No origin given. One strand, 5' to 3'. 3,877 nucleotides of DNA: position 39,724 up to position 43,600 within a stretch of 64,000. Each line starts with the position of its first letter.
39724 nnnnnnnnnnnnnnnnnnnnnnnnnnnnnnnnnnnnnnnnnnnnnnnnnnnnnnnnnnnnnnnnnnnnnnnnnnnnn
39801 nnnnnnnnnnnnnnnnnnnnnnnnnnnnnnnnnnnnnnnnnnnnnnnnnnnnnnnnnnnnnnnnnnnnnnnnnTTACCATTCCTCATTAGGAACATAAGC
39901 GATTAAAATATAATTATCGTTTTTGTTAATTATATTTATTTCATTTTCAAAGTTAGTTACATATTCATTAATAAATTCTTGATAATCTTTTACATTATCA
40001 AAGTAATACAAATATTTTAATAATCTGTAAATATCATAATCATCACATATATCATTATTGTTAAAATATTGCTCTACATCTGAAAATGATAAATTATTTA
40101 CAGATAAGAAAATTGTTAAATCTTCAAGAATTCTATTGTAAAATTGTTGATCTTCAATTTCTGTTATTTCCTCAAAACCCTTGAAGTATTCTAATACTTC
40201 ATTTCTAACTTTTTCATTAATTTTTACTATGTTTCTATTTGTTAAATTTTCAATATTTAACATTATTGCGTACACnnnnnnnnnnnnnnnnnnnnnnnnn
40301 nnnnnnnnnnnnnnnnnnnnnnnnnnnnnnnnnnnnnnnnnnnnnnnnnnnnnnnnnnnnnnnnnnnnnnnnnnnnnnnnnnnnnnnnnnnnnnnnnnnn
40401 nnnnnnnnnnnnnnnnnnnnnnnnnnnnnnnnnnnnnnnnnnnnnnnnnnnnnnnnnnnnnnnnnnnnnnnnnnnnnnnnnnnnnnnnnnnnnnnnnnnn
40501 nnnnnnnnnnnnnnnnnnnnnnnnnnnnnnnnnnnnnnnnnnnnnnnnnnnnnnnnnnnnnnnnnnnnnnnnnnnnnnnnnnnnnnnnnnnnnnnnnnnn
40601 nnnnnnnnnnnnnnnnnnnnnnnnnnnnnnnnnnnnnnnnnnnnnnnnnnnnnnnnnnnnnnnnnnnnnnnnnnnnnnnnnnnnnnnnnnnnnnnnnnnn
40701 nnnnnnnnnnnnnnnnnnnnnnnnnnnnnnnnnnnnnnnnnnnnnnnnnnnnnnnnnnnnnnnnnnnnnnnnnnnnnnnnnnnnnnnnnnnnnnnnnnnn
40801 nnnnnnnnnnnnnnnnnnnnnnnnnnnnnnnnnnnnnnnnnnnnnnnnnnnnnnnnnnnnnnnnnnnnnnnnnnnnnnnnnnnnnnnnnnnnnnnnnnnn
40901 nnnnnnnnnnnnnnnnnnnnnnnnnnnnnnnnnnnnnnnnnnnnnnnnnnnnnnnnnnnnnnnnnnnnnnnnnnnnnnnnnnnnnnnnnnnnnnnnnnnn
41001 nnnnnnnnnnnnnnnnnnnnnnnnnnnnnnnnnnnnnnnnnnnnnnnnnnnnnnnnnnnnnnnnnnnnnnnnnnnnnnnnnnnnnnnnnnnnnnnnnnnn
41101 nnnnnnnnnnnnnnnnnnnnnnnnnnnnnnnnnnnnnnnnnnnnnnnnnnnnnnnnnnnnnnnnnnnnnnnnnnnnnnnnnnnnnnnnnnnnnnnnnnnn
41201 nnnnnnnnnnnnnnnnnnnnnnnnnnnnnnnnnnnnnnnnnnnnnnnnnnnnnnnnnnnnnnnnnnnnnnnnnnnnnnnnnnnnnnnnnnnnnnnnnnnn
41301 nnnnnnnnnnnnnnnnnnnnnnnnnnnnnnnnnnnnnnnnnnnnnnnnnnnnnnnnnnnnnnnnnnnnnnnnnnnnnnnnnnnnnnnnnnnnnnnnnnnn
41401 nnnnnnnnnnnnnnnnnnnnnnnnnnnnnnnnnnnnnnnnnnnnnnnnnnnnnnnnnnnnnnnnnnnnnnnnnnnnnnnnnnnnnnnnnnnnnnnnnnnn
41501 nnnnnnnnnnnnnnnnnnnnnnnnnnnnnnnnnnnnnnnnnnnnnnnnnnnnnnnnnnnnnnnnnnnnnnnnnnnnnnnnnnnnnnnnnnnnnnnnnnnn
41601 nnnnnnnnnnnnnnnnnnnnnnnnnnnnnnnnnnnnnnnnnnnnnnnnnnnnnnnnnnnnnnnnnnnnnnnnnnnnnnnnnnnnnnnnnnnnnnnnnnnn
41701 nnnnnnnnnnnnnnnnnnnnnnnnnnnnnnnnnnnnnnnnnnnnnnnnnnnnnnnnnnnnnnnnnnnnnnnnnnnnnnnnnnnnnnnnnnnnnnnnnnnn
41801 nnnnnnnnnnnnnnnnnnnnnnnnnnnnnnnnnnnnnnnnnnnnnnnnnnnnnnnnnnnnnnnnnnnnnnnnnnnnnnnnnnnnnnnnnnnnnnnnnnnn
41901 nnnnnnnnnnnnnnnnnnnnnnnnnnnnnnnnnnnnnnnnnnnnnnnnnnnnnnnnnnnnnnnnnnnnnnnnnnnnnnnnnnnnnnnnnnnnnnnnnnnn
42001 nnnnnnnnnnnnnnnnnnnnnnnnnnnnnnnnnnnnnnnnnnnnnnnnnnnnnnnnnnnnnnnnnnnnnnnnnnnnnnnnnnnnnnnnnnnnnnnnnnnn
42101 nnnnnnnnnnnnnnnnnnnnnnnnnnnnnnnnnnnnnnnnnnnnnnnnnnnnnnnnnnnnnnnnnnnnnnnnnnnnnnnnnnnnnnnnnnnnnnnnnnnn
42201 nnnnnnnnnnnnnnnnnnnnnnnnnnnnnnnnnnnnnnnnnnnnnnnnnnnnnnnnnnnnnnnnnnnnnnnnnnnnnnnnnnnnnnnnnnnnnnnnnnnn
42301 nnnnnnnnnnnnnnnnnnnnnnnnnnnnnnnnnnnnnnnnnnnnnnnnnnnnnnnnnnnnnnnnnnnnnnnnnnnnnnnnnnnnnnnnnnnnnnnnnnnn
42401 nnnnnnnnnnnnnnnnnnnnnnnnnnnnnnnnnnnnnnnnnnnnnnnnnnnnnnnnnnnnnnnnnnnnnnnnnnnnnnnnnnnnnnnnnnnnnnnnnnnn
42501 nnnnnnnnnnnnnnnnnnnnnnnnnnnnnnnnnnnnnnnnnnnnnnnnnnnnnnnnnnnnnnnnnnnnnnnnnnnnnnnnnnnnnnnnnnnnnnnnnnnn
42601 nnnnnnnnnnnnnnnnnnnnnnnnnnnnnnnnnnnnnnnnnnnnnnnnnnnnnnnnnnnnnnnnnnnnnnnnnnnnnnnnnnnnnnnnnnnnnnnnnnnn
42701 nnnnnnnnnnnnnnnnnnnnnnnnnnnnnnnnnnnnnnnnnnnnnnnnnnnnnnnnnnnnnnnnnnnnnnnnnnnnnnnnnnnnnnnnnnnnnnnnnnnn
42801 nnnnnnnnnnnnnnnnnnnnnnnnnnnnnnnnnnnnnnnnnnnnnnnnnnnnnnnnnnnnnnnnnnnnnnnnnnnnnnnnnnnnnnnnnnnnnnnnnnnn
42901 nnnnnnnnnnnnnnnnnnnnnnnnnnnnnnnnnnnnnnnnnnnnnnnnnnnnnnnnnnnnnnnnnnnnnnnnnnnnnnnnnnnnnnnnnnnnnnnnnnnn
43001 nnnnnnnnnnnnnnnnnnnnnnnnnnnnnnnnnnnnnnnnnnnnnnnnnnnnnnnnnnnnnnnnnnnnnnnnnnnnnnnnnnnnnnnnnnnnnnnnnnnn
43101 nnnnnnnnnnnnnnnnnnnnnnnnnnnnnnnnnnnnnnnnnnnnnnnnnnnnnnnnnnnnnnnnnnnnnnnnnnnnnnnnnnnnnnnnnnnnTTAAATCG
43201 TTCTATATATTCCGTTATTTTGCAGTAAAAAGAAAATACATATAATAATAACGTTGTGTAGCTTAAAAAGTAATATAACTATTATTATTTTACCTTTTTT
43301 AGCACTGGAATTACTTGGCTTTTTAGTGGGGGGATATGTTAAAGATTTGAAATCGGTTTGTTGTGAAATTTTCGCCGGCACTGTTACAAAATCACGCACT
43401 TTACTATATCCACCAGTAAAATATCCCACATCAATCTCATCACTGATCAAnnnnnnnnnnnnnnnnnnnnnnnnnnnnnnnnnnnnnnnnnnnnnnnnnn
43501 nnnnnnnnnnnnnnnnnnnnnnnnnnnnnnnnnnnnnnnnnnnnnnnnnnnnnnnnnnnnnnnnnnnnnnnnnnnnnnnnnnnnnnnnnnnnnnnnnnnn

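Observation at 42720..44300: Sharp strand-composition switch: 360 bp of G+T-only DNA followed, after an A/T-rich hinge, by ~900 bp of G-depleted C/A/T DNA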

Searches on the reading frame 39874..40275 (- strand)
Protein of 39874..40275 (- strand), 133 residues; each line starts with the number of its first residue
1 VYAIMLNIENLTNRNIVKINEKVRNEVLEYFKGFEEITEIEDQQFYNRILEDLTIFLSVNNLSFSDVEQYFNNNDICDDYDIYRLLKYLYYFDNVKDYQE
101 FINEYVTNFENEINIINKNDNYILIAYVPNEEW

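Call 16: search_protein_families(library=pfam, proteins=[window:39874-40275:-], max_evalue=0.01)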
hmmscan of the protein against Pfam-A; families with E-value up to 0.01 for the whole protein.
window:39874-40275:- (133 aa): 1 family
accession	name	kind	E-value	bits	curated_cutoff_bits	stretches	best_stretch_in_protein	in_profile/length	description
PF17241.8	Retrotran_gag_4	-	0.0029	17.8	23.5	1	31-111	57-137/154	Ty5 Gag N-terminal region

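Call 54: search_protein_families(library=phrogs, proteins=[window:39874-40275:-], max_evalue=0.001)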
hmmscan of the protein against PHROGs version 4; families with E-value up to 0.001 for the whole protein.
window:39874-40275:- (133 aa): 1 family
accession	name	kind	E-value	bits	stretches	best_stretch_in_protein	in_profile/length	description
phrog_28843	-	unknown function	6.1e-81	270.1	1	5-133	1-129/129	-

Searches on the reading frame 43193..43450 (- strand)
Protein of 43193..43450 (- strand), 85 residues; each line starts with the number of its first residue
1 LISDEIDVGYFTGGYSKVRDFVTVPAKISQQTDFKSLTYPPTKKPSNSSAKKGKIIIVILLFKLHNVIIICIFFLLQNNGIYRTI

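Call 16: search_protein_families(library=pfam, proteins=[window:43193-43450:-], max_evalue=0.01)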
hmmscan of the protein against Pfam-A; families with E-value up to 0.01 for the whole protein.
window:43193-43450:- (85 aa): 0 families

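Call 54: search_protein_families(library=phrogs, proteins=[window:43193-43450:-], max_evalue=0.001)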
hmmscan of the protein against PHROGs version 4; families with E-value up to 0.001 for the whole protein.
window:43193-43450:- (85 aa): 1 family
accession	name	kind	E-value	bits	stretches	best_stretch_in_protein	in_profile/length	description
phrog_17854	-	unknown function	1.7e-58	195.7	1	1-85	1-85/85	-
